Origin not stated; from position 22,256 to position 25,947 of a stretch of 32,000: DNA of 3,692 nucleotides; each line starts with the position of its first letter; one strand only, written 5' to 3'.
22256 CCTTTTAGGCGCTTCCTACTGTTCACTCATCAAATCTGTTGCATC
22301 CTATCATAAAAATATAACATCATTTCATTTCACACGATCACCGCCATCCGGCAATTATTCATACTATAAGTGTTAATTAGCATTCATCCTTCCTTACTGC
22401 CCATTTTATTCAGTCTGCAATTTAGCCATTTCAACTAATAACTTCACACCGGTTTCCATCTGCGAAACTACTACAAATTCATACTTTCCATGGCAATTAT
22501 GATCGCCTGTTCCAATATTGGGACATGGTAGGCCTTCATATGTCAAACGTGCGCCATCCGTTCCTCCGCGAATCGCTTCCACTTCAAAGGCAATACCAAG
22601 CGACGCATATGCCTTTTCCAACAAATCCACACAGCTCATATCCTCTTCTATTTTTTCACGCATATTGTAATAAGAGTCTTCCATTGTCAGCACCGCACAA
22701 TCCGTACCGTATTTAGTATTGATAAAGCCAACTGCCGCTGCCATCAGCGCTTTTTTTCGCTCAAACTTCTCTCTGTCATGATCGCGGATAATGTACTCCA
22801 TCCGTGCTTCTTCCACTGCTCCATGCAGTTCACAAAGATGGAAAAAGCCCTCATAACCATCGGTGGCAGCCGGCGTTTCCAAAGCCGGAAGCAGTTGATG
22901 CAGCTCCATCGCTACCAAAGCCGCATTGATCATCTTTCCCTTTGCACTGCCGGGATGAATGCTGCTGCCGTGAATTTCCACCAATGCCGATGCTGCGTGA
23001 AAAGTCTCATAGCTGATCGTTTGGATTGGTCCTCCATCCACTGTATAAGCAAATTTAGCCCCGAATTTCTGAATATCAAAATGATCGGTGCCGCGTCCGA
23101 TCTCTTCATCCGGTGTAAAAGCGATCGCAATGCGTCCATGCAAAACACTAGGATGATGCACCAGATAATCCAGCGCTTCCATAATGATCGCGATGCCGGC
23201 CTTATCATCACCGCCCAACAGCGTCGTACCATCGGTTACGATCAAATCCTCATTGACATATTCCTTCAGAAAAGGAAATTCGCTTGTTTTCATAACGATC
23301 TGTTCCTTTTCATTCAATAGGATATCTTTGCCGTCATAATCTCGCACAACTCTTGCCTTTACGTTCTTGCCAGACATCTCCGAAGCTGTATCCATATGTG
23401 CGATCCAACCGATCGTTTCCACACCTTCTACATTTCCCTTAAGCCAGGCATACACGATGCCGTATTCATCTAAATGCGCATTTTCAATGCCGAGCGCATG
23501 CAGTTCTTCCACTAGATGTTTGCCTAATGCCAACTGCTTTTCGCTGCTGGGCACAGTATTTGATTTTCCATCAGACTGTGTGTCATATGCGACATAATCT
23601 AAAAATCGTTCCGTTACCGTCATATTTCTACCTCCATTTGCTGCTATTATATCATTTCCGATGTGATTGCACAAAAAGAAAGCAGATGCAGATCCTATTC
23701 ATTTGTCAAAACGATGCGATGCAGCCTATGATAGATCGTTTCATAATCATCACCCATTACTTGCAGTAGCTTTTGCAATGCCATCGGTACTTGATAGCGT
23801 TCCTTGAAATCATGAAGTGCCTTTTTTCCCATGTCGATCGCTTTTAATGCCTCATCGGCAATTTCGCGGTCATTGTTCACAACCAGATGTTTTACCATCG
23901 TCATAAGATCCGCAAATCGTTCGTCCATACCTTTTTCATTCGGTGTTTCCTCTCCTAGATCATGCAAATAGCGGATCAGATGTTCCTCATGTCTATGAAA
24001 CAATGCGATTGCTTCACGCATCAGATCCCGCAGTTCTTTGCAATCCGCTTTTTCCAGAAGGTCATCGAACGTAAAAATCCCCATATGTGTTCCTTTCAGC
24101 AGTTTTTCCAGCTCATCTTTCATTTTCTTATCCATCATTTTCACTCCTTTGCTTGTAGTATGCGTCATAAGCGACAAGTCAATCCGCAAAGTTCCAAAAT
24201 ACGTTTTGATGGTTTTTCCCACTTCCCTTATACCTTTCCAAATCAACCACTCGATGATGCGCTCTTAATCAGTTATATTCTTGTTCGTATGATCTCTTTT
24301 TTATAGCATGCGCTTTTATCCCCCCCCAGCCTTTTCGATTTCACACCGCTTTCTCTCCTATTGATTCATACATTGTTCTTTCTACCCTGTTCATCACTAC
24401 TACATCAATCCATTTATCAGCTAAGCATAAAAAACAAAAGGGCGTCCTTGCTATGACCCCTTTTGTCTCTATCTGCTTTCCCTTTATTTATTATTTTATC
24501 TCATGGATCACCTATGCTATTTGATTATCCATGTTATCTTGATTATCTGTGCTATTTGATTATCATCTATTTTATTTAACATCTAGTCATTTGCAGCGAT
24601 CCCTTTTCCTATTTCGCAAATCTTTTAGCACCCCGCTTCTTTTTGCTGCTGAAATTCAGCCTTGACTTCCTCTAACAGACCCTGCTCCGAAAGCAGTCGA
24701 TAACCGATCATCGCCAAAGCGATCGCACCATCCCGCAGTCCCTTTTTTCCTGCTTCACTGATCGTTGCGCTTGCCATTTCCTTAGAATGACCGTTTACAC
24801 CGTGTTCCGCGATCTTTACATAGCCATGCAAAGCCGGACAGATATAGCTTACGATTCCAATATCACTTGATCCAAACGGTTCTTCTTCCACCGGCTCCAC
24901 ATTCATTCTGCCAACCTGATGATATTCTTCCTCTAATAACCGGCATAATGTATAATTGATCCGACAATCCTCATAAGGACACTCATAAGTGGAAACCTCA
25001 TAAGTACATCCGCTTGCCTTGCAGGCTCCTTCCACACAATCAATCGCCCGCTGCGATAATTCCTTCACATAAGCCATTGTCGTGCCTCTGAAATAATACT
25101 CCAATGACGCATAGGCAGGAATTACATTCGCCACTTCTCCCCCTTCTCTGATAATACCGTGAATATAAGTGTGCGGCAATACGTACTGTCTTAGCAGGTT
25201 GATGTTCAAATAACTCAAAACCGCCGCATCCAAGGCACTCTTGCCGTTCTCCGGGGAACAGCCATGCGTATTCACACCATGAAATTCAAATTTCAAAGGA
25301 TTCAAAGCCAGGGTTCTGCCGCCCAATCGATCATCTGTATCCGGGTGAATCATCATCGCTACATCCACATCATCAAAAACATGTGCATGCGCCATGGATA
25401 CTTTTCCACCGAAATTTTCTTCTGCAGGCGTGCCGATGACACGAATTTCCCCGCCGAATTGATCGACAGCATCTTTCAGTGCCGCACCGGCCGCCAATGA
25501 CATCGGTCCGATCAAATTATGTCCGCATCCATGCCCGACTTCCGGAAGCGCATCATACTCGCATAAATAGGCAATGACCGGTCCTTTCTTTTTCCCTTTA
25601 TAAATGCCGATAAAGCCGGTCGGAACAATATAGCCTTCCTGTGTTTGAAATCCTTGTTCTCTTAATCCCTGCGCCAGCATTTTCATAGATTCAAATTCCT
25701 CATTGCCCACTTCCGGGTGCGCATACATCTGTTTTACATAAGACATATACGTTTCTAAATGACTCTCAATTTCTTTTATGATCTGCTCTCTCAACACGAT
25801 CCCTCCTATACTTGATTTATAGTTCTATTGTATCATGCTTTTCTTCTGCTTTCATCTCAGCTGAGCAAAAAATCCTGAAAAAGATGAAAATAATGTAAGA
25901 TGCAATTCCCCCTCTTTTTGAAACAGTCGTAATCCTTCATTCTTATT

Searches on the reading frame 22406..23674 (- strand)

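Call 9: search_protein_families(library=ncbifam, proteins=[window:22406-23674:-], max_evalue=0.01)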
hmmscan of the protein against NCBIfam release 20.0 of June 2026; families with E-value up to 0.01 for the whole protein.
window:22406-23674:- (422 aa): 15 families
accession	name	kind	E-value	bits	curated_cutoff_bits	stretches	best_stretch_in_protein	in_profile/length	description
NF003976.0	PRK05469.1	subfamily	3e-169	563.2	255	1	18-421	3-406/409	tripeptide aminopeptidase PepT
TIGR01882.1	peptidase-T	equivalog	6.5e-152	506.1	285.75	1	20-421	5-407/410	peptidase T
NF009920.0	PRK13381.1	subfamily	1.3e-137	459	293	1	17-420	6-408/412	peptidase T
TIGR01883.1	PepT-like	hypoth_equivalog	9.6e-30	103.8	274.25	1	139-417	83-360/361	peptidase T-like protein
NF006399.0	PRK08651.1-2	equivalog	3.2e-09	36.3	381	1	345-416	327-400/405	succinyl-diaminopimelate desuccinylase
NF004788.0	PRK06133.1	subfamily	3.6e-09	36.1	349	1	135-262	119-250/417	glutamate carboxypeptidase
TIGR01910.1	DapE-ArgE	subfamily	5.2e-09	35.8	217.6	1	340-409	299-370/373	ArgE/DapE family deacylase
NF006404.0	PRK08652.1-2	equivalog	1.7e-07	30.5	348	1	104-260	35-183/332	acetylornithine deacetylase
NF005602.0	PRK07338.1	equivalog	4.5e-07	28.8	357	1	155-407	130-386/409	hydrolase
NF006326.0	PRK08554.1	equivalog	1e-06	27.8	354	1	155-194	110-147/446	peptidase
NF006400.0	PRK08651.1-3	equivalog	1.1e-06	27.7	374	1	156-251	123-220/410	succinyl-diaminopimelate desuccinylase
TIGR03106.1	trio_M42_hydro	equivalog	0.00013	21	397.75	1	156-198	183-225/343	osmoprotectant NAGGN system M42 family peptidase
TIGR01900.1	dapE-gram_pos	equivalog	0.00016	20.7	304.2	1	361-413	293-346/351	succinyl-diaminopimelate desuccinylase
NF010589.0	PRK13983.1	equivalog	0.0039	16.2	333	0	337-417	325-406/409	M20 family metallo-hydrolase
TIGR01893.1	aa-his-dipept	subfamily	0.0039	15.9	343.75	0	137-193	91-142/478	beta-Ala-His dipeptidase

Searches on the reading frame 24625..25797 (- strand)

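Call 9: search_protein_families(library=ncbifam, proteins=[window:24625-25797:-], max_evalue=0.01)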
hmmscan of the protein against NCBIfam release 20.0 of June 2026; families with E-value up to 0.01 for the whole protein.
window:24625-25797:- (390 aa): 7 families
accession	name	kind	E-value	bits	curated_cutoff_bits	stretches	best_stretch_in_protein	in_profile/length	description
TIGR01891.1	amidohydrolases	subfamily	5.9e-66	223.1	153.75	1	18-341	2-353/366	amidohydrolase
NF040868.1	carboxypep_CpsA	equivalog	1e-20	73.9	500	1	4-277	2-301/391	carboxypeptidase CpsA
NF038260.1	ectoine_DoeB_2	equivalog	1.8e-07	30.3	550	1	13-269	4-282/378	N(2)-acetyl-L-2,4-diaminobutanoate deacetylase DoeB2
NF006365.0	PRK08588.1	subfamily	3.2e-06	26.7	289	1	106-249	119-269/383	succinyl-diaminopimelate desuccinylase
TIGR01910.1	DapE-ArgE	subfamily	7.6e-05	22.1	217.6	1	101-268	114-289/373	ArgE/DapE family deacylase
NF006404.0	PRK08652.1-2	equivalog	0.00033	19.7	348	1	121-234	108-214/332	acetylornithine deacetylase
NF009558.0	PRK13013.1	equivalog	0.0058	15.3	428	0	100-202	133-241/429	acetylornithine deacetylase/succinyl-diaminopimelate desuccinylase family protein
